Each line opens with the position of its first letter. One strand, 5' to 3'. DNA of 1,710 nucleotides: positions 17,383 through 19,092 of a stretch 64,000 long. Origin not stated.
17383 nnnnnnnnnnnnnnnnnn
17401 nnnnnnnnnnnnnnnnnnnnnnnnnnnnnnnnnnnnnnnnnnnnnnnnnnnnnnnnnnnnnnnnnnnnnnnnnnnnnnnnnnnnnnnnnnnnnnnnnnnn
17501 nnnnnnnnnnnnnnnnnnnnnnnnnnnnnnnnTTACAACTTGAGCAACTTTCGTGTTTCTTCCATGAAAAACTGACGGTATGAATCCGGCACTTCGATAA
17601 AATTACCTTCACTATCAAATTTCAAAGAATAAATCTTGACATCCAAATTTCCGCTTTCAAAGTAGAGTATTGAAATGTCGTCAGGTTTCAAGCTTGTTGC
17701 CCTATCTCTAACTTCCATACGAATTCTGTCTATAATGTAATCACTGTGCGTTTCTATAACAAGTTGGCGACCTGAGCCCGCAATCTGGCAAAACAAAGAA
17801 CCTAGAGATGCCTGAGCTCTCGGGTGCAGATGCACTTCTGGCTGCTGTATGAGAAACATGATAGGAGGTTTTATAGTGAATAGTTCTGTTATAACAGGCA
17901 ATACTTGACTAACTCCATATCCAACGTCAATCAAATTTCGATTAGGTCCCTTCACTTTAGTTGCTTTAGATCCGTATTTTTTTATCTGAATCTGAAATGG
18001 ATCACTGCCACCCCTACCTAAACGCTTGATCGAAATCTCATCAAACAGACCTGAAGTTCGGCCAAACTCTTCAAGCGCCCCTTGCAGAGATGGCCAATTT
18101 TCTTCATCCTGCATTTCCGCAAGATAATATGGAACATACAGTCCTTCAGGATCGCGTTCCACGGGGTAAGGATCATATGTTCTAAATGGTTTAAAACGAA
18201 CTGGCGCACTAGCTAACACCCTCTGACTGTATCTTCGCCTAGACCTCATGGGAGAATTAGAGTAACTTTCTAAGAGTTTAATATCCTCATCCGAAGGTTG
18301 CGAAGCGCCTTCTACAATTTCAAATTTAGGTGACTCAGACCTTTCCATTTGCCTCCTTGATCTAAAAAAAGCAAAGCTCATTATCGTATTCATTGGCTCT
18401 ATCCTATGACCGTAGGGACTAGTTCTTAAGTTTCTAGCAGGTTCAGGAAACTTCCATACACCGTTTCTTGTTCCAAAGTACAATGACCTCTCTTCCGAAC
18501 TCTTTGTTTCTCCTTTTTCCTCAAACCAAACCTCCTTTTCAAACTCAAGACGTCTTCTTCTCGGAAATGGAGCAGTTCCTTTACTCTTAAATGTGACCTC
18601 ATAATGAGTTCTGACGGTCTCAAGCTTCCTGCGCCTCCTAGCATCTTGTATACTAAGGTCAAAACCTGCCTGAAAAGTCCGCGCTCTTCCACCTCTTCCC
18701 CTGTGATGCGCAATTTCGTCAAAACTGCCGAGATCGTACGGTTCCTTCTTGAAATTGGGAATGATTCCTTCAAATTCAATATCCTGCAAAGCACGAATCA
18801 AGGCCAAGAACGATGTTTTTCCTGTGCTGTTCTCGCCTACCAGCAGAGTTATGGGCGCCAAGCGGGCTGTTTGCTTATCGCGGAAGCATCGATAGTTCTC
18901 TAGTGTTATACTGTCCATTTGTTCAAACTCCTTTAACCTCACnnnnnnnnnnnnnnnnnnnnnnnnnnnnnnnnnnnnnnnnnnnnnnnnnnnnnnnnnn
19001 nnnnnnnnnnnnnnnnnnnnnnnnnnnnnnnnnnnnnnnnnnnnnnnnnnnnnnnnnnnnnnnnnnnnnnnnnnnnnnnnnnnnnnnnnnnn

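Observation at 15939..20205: Four-gene low-GC cassette (AlbA_2/Schlafen-like, DUF3696-type ATPase, PIN-like protein, second ABC-type ATPase): candidate undescribed defence system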

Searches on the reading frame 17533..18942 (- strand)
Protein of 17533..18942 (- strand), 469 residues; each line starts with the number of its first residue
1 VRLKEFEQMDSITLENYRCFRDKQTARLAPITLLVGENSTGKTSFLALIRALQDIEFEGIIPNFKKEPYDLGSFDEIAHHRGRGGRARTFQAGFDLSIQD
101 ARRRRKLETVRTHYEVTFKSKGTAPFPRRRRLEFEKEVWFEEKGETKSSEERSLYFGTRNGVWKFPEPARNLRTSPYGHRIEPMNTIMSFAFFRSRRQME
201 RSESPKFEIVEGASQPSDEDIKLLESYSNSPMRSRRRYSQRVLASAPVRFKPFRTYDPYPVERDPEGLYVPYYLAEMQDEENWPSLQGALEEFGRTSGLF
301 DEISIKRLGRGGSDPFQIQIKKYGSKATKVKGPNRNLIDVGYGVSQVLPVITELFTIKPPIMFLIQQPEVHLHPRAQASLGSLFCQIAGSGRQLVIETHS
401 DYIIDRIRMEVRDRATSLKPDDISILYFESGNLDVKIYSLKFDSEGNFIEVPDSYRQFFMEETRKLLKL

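Call 3: search_protein_families(library=pfam, proteins=[window:17533-18942:-], max_evalue=0.01)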
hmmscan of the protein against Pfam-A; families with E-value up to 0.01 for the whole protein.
window:17533-18942:- (469 aa): 3 families
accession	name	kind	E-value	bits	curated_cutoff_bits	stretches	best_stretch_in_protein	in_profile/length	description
PF13175.12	AAA_15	-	1.1e-23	84.9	32.1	2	299-404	268-374/374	AAA ATPase domain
PF13304.12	AAA_21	-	5.8e-19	69.7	27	1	31-405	1-304/304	AAA domain, putative AbiEii toxin, Type IV TA system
PF13476.12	AAA_23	-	5.1e-06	27.7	27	1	11-57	1-47/201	AAA domain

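Call 4: search_protein_families(library=padloc, proteins=[window:17533-18942:-], max_evalue=0.01)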
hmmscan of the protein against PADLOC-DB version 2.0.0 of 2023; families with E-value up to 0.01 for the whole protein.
window:17533-18942:- (469 aa): 112 families (the best 25 are shown)
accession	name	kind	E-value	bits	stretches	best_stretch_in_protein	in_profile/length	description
PDLC03878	NsnB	-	4e-48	162.9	1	9-464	2-340/345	-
PDLC04707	PDC-M55A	-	3.6e-32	109.9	2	335-467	274-410/421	-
PDLC02979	AriA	-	1.3e-26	92.3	2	278-404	240-373/373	-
PDLC04148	HEC-03B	-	1.5e-25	88.2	1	279-455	265-433/458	-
PDLC02980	AriA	-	1.6e-21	75.6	1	31-405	1-304/304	-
PDLC04183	HEC-01A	-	6.1e-14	49.9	2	10-84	6-75/402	-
PDLC02358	Old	-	9.7e-14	49.1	2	362-406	287-331/578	Old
PDLC04175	HEC-01A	-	2.6e-13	47.7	2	7-99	4-87/363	-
PDLC00067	GajA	-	7.8e-13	45.7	2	363-404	308-346/604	AAA ATPase domain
PDLC04177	HEC-01A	-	1.2e-11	42.3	2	348-408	285-344/393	-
PDLC04214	HEC-02A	-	1.5e-11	42.2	2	10-49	3-42/338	-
PDLC04180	HEC-01A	-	3.2e-11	41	2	10-141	4-120/382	-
PDLC04033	PD-T4-4_A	-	4.3e-11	40.7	1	359-406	325-372/460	-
PDLC00094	GajA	-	8.1e-11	39.1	2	9-52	3-45/569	AAA ATPase domain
PDLC04182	HEC-01A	-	1.3e-10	38.8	2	351-409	297-356/406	-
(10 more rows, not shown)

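Call 5: search_protein_families(library=ncbifam, proteins=[window:17533-18942:-], max_evalue=0.01)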
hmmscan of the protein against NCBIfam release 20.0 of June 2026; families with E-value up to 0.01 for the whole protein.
window:17533-18942:- (469 aa): 5 families
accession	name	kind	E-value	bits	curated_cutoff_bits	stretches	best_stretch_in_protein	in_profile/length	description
NF047739.1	antiphage_MADS3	equivalog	6e-09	35.5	420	1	11-109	4-106/427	methylation-associated defense system AAA family ATPase MAD3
NF041760.1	PtuA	equivalog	5.4e-06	25.6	500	1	8-49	51-92/524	retron Ec78 anti-phage system effector ATPase PtuA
NF038234.1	retron_eff_Eco8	equivalog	1.1e-05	24.3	250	0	10-50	4-44/679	retron Eco8 family effector endonuclease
TIGR00611.2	recf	equivalog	3.9e-05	23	172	1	10-46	2-38/339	DNA replication/repair protein RecF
NF053563.1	Rkd4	equivalog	0.001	17.3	860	1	9-47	3-41/747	arcadin-4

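Call 19: find_homologous_proteins(query=window:17533-18942:-, max_evalue=0.00001)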
Query window:17533-18942:- (469 aa): 7826 proteins with E <= 0.00001 among 8000 candidates; the best 120 are listed.
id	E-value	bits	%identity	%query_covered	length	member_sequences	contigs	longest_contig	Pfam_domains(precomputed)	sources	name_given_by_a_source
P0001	2.0e-183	628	61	98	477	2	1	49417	PF13175.13,PF13304.13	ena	-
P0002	2.4e-179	615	62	98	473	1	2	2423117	PF13175.13,PF13476.13,PF13304.13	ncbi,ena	-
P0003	3.5e-176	605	61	98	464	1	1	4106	PF13175.13,PF13476.13,PF13304.13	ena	-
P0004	5.0e-159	548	57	98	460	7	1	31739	PF13175.13,PF13476.13,PF13304.13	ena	-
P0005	1.1e-153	530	55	98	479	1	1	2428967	PF13175.13,PF13476.13,PF13304.13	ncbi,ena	-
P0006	5.5e-153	528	54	98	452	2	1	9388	PF11398.15,PF13175.13,PF13476.13,PF13304.13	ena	-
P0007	2.9e-152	526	56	98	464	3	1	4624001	PF13175.13,PF13476.13,PF13304.13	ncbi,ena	-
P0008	4.6e-152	525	56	98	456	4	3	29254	PF13175.13,PF13476.13,PF13304.13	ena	-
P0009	5.6e-152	525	55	98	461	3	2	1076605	PF13175.13,PF13476.13,PF13304.13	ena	-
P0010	3.5e-151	522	53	98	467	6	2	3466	PF11398.15,PF13175.13,PF13476.13,PF13304.13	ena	-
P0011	4.1e-151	522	55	98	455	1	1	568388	PF11398.15,PF13175.13,PF13476.13,PF13304.13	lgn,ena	-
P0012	7.3e-151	521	54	98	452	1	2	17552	PF11398.15,PF13175.13,PF13476.13,PF13304.13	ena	-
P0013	7.3e-151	521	55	98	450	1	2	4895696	PF13175.13,PF13476.13,PF13304.13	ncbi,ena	-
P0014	7.8e-151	521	54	98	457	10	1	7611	PF13175.13,PF13476.13,PF13304.13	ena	-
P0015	1.0e-150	521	55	97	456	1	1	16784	PF13175.13,PF13476.13,PF13304.13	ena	-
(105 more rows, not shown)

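Call 21: find_related_loci(query=A1, collection=genome_contigs, flank=7000)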
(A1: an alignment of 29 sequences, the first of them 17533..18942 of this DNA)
Query A1 (469 aa) in genome_contigs; peptide patterns used: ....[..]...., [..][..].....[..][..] (x = any residue, [..] = any of these).
600 stretches matched a pattern (row limit reached: there are more); 580 encode a relative of the query (tblastn E <= 1e-3); the best 80 are kept; 80 distinct loci.
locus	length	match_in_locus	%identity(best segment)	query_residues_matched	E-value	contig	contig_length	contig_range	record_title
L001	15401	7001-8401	52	6-467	3e-147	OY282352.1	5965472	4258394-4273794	MAG: uncultured Latescibacteria bacterium genome assembly, chromosome: 1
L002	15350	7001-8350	52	9-467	6e-147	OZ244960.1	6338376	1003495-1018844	MAG: Candidatus Latescibacterota bacterium isolate 84ceb019-2832-410a-8319-f59b3e32517b genome assembly, chromosome: 1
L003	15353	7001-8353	53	7-467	5e-147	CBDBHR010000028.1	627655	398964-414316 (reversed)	MAG: bacterium isolate 2d38f53d-f68d-4995-9e7e-b4655ca317ad genome assembly, contig: contig_28, whole genome shotgun seq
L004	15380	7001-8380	52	6-467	5e-146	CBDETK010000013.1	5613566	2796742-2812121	MAG: Candidatus Latescibacterota bacterium isolate f082a9f0-9724-465d-94e5-cd8c9e52f731 genome assembly, contig: contig_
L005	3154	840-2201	52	8-467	3e-151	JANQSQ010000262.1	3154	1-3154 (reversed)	MAG: Rhodothermales bacterium isolate IP30a_bin.15 k99_1865392, whole genome shotgun sequence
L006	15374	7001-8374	51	9-469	9e-144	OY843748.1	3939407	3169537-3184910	MAG: bacterium isolate 9408d56b-0626-48ff-8cc4-40385ffb9045 genome assembly, chromosome: 1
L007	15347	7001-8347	51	9-467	9e-144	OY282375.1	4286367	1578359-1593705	MAG: uncultured Candidatus Entotheonella sp. genome assembly, chromosome: 1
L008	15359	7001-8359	53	9-465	3e-143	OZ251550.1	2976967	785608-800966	MAG: Nitrospirales bacterium isolate d59870a2-bf11-498b-9867-9f61eb436578 genome assembly, chromosome: 1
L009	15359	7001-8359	53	9-469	1e-142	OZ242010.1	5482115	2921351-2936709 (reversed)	MAG: Candidatus Latescibacterota bacterium isolate 318c57a3-5c92-4b38-acc3-b9680ed3e2d2 genome assembly, chromosome: 1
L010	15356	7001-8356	51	9-469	5e-142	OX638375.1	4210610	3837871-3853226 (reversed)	MAG: Candidatus Binatia bacterium isolate 97b5e0c7-6798-4f16-949c-9b63468df6e4 genome assembly, chromosome: 1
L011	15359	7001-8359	53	2-469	3e-141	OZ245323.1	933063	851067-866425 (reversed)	MAG: Dehalococcoidia bacterium isolate 0d3267b5-b26e-4e58-9550-1ffed5d91a54 genome assembly, chromosome: 1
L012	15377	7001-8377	52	6-467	3e-141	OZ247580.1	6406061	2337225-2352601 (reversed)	MAG: Candidatus Latescibacterota bacterium isolate 34bd4037-9faa-49cb-aada-cae4c411e00c genome assembly, chromosome: 1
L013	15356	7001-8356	50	9-467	3e-139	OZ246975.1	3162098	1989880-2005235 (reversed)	MAG: Rhodothermales bacterium isolate 8fe74e33-5909-4c33-ba6b-a037c2d2266a genome assembly, chromosome: 1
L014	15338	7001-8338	52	9-469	5e-139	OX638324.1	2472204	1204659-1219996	MAG: uncultured Dehalococcoidia bacterium isolate 3cc91b85-964c-4eee-822c-8c355d828f5f genome assembly, chromosome: 1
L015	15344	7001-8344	54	7-469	4e-139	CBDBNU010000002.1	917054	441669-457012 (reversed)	MAG: Dehalococcoidia bacterium isolate 71a96c89-020c-4782-a771-d9249ff8f4bc genome assembly, contig: contig_2, whole gen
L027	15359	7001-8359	51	9-469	2e-136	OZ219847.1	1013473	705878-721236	MAG: Opitutales bacterium isolate e4292735-b3b5-42df-bce3-ad3ef7a88f44 genome assembly, chromosome: 6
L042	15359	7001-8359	50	9-469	6e-134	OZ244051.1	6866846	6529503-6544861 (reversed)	MAG: Vicinamibacterales bacterium isolate 8ba7f8d7-3fc5-437a-86da-c0f89745c60d genome assembly, chromosome: 1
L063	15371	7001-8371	50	6-469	2e-129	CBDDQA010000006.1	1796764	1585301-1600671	MAG: uncultured Candidatus Binatia bacterium isolate 6ae7d3f7-6f3a-412e-99ff-c928d72fc6b4 genome assembly, contig: conti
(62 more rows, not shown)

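Call 28: search_protein_families(library=pfam, proteins=[L003:8972-10735:+, L042:10922-12625:+, L003:4021-6993:+, L003:10738-13512:+, L003:1645-2880:+, L042:8856-10097:+], max_evalue=0.01)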
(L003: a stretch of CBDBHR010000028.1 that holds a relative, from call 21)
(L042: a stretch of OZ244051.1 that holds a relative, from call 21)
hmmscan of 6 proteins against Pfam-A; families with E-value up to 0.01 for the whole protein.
L003:8972-10735:+ (587 aa): 7 families
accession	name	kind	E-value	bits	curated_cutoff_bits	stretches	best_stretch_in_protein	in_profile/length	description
PF13304.12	AAA_21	-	8.4e-22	79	27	1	260-340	223-304/304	AAA domain, putative AbiEii toxin, Type IV TA system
PF13175.12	AAA_15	-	7.1e-19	69.1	32.1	2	251-336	291-371/374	AAA ATPase domain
PF02463.25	SMC_N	-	8.3e-07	29.1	40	1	23-71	1-51/220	RecF/RecN/SMC N terminal domain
PF13476.12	AAA_23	-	2.3e-05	25.6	27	1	26-64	1-40/201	AAA domain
PF13555.12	AAA_29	-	0.00018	21.6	27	1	25-64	2-43/61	P-loop containing region of AAA domain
PF13514.12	AAA_27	-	0.0013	18.8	22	1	24-70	3-53/206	AAA domain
PF00005.33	ABC_tran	-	0.0019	19.3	25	0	45-63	13-31/137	ABC transporter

L042:10922-12625:+ (567 aa): 8 families
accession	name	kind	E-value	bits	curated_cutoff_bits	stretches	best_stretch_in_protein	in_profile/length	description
PF13304.12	AAA_21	-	9.3e-22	78.9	27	2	237-317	223-304/304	AAA domain, putative AbiEii toxin, Type IV TA system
PF13175.12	AAA_15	-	5.1e-19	69.6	32.1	2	237-313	291-371/374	AAA ATPase domain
PF02463.25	SMC_N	-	4e-07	30.1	40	1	1-49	1-51/220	RecF/RecN/SMC N terminal domain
PF13476.12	AAA_23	-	1.8e-06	29.2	27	1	4-42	1-40/201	AAA domain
PF13514.12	AAA_27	-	5.6e-06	26.5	22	1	2-49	3-54/206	AAA domain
PF13555.12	AAA_29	-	1.6e-05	25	27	1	3-43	2-44/61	P-loop containing region of AAA domain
PF00005.33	ABC_tran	-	0.00017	22.6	25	0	23-42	13-32/137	ABC transporter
PF13481.12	AAA_25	-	0.0074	16.4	27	0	22-44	34-56/195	AAA domain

L003:4021-6993:+ (990 aa): 3 families
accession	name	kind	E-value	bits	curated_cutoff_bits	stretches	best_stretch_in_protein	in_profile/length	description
PF06634.17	DUF1156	-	9.2e-23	80.6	24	1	20-69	2-52/73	Protein of unknown function (DUF1156)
PF01170.24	UPF0020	-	0.0005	20.3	22.3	0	125-162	17-54/197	RMKL-like, methyltransferase domain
PF02086.21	MethyltransfD12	-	0.006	16.8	22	0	140-180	24-64/253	D12 class N6 adenine-specific DNA methyltransferase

L003:10738-13512:+ (924 aa): 1 family
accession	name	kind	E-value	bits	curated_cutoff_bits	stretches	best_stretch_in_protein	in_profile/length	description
PF04465.17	DUF499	-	2.8e-13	49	23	1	168-362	73-262/1024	Protein of unknown function (DUF499)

L003:1645-2880:+ (411 aa): 2 families
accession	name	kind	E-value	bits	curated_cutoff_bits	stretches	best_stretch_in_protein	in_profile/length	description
PF13749.12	HATPase_c_4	-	2.7e-20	72.6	26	1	317-404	1-89/89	Putative ATP-dependent DNA helicase recG C-terminal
PF04326.19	SLFN_AlbA_2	-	6.3e-12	46.5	25.3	1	14-130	1-116/118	Schlafen, AlbA_2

L042:8856-10097:+ (413 aa): 7 families
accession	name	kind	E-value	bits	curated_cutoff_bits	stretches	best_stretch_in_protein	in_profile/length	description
PF13304.12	AAA_21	-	3.6e-31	109.8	27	1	23-347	1-304/304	AAA domain, putative AbiEii toxin, Type IV TA system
PF13175.12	AAA_15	-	4.9e-19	69.6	32.1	2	303-344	331-372/374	AAA ATPase domain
PF02463.25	SMC_N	-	9.2e-08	32.2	40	1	1-52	1-55/220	RecF/RecN/SMC N terminal domain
PF13476.12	AAA_23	-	7.1e-07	30.5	27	1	4-43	1-41/201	AAA domain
PF11398.14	DUF2813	-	3.2e-05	23.9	21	0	2-43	3-44/372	Protein of unknown function (DUF2813)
PF13555.12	AAA_29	-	7.8e-05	22.8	27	1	2-44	1-45/61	P-loop containing region of AAA domain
PF13514.12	AAA_27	-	0.00061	19.9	22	1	2-44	3-49/206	AAA domain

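Call 29: search_protein_families(library=padloc, proteins=[L042:10922-12625:+, L003:4021-6993:+, L003:10738-13512:+], max_evalue=0.1)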
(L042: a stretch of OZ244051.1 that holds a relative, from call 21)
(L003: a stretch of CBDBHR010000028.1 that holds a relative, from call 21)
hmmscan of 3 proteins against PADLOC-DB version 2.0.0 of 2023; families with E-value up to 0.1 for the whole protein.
L042:10922-12625:+ (567 aa): 145 families (the best 25 are shown)
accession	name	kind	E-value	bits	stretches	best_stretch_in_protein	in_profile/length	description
PDLC03878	NsnB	-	1.7e-22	78.6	2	1-45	1-45/345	-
PDLC02980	AriA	-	6.1e-22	76.9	2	238-317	224-304/304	-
PDLC02979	AriA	-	7.8e-21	73.3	2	237-315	290-372/373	-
PDLC04135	mad3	-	1.7e-19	68.6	2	257-319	268-330/374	mads_3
PDLC02981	AriAB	-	3.4e-19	67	2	253-474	311-535/694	-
PDLC00070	GajA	-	1.8e-15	54.6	2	2-41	3-42/596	AAA ATPase domain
PDLC04180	HEC-01A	-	8.9e-15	52.7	2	231-319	233-324/382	-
PDLC00271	PtuA1|PtuA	-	1.9e-13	48.8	2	2-46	3-48/421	AAA ATPase domain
PDLC04183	HEC-01A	-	1.9e-13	48.3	2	193-323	225-355/402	-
PDLC04179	HEC-01A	-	2.1e-13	48.2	2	233-325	323-414/459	-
PDLC02358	Old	-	2.9e-13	47.5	2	2-42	4-44/578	Old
PDLC02335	AbiLi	-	1e-12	45.8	1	1-319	49-243/326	AbiLi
PDLC04182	HEC-01A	-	1.1e-12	45.7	2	217-324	252-359/406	-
PDLC00098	GajA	-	1.4e-12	45.1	2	1-42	2-44/534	AAA ATPase domain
PDLC00067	GajA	-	1.5e-12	44.8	2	272-382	306-416/604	AAA ATPase domain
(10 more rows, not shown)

L003:4021-6993:+ (990 aa): 21 families
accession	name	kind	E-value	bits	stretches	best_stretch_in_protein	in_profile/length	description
PDLC00661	HmaB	-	1.6e-109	365.2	3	433-750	475-798/973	DNA-adenine methylase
PDLC00660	HmaB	-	1.7e-107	358.5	3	430-751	471-799/967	DNA-adenine methylase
PDLC03233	MTase_II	-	1.6e-40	137.3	3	401-680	352-643/731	Type II methyltransferase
PDLC02189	DUF1156_MTase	-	1.9e-37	127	3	129-252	157-277/944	-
PDLC03352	MTase_II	-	1.4e-29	100.6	4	140-308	95-255/1023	Type II methyltransferase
PDLC03314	MTase_II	-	4.2e-19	66.2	2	131-244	159-269/944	Type II methyltransferase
PDLC03367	MTase_II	-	2.1e-09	34.3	2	412-641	225-437/633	Type II methyltransferase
PDLC03312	MTase_II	-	5.6e-07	25.6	1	518-635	515-615/1344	Type II methyltransferase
PDLC03319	MTase_II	-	9.2e-07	26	2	139-178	26-65/503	Type II methyltransferase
PDLC03380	MTase_II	-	2.4e-06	25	1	515-556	248-289/393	Type II methyltransferase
PDLC03364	MTase_II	-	1.1e-05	22.6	1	129-191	51-113/380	Type II methyltransferase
PDLC04134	mad2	-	1.9e-05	21.7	1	115-180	270-335/492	mads_2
PDLC02541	PglX|PglXI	-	2.2e-05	20.8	1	405-647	374-589/919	PglXI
PDLC03322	MTase_II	-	8.9e-05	19.5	1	133-179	61-107/446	Type II methyltransferase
PDLC03325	MTase_II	-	9.3e-05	19.3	1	139-179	94-134/426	Type II methyltransferase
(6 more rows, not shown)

L003:10738-13512:+ (924 aa): 2 families
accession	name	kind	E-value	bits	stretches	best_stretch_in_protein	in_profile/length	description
PDLC00662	HmaC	-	3.9e-92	308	1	1-831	3-833/941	AAA+ ATPase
PDLC02192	DUF499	-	8.6e-19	64.9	1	43-538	34-507/1022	-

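Call 33: search_protein_families(library=padloc, proteins=[L002:8384-8857:+, L027:8366-8830:+, L063:8378-8845:+], max_evalue=10)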
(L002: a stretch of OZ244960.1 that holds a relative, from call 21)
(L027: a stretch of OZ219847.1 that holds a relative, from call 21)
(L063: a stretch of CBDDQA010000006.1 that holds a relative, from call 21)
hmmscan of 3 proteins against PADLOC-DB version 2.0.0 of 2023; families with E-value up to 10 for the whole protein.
L002:8384-8857:+ (157 aa): 0 families

L027:8366-8830:+ (154 aa): 0 families

L063:8378-8845:+ (155 aa): 0 families

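Call 44: find_encoding_contigs(protein=P0001, flank=8000, max_places=3)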
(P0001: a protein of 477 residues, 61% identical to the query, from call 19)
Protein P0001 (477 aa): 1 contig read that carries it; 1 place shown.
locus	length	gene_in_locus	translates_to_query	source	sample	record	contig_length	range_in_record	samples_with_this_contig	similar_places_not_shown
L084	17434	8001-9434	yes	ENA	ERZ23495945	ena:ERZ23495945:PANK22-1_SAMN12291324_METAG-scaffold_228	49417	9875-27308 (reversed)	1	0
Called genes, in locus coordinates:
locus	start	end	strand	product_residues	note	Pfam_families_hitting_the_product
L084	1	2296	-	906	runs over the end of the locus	PF28598:PDH_E1_N, PF00456:Transketolase_N, PF17831:PDH_E1_M, PF22613:Transketolase_C_1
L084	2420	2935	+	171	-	PF00075:RNase_H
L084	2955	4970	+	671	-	PF05378:Hydant_A_N, PF01968:Hydantoinase_A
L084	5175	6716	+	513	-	PF02538:Hydantoinase_B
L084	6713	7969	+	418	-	PF04326:SLFN_AlbA_2, PF13749:HATPase_c_4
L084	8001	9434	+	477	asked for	PF13175:AAA_15 (weak), PF13304:AAA_21, PF13175:AAA_15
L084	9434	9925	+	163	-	-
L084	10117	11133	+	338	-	PF02463:SMC_N (faint), PF13304:AAA_21, PF13175:AAA_15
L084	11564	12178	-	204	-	-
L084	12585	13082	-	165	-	-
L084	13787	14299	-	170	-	-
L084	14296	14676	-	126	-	-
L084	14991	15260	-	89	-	-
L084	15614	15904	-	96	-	-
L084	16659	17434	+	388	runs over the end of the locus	PF01769:MgtE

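Call 45: find_encoding_contigs(protein=P0002, flank=8000, max_places=3)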
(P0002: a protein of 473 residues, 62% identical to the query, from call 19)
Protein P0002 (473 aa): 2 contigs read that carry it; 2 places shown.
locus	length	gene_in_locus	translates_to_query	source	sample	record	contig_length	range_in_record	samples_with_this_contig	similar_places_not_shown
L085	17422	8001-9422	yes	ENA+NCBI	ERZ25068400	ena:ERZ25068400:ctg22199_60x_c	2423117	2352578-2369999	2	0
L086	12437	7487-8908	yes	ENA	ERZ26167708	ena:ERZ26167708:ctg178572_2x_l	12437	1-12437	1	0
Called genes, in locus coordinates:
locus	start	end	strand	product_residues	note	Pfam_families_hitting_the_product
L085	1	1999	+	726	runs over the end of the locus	PF05378:Hydant_A_N, PF01968:Hydantoinase_A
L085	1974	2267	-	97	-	-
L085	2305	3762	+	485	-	PF02538:Hydantoinase_B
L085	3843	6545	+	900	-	PF13476:AAA_23, PF02463:SMC_N (faint), PF13175:AAA_15 (weak), PF13304:AAA_21 (weak)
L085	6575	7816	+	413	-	PF04326:SLFN_AlbA_2, PF13749:HATPase_c_4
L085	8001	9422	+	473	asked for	PF13175:AAA_15, PF13476:AAA_23 (weak), PF13304:AAA_21, PF13175:AAA_15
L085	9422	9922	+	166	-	-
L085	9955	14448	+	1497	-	PF13156:Mrr_cat_2, PF04851:ResIII, PF00271:Helicase_C, PF22240:ISP_coupler, PF02384:N6_Mtase, PF07669:Eco57I, PF18135:Type_ISP_C (weak)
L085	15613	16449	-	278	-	-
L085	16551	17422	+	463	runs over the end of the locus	PF01769:MgtE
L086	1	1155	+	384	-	?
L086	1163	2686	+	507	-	PF02538:Hydantoinase_B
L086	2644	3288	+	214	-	PF02538:Hydantoinase_B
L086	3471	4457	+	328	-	PF02463:SMC_N (weak), PF13476:AAA_23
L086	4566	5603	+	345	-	-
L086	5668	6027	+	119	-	-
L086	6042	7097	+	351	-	PF04326:SLFN_AlbA_2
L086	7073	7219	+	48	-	-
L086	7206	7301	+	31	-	-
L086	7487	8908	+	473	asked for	PF13175:AAA_15, PF13476:AAA_23 (weak), PF13304:AAA_21, PF13175:AAA_15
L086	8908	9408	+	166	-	-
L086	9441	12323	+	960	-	PF13156:Mrr_cat_2, PF04851:ResIII, PF00271:Helicase_C, PF22240:ISP_coupler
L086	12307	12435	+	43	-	?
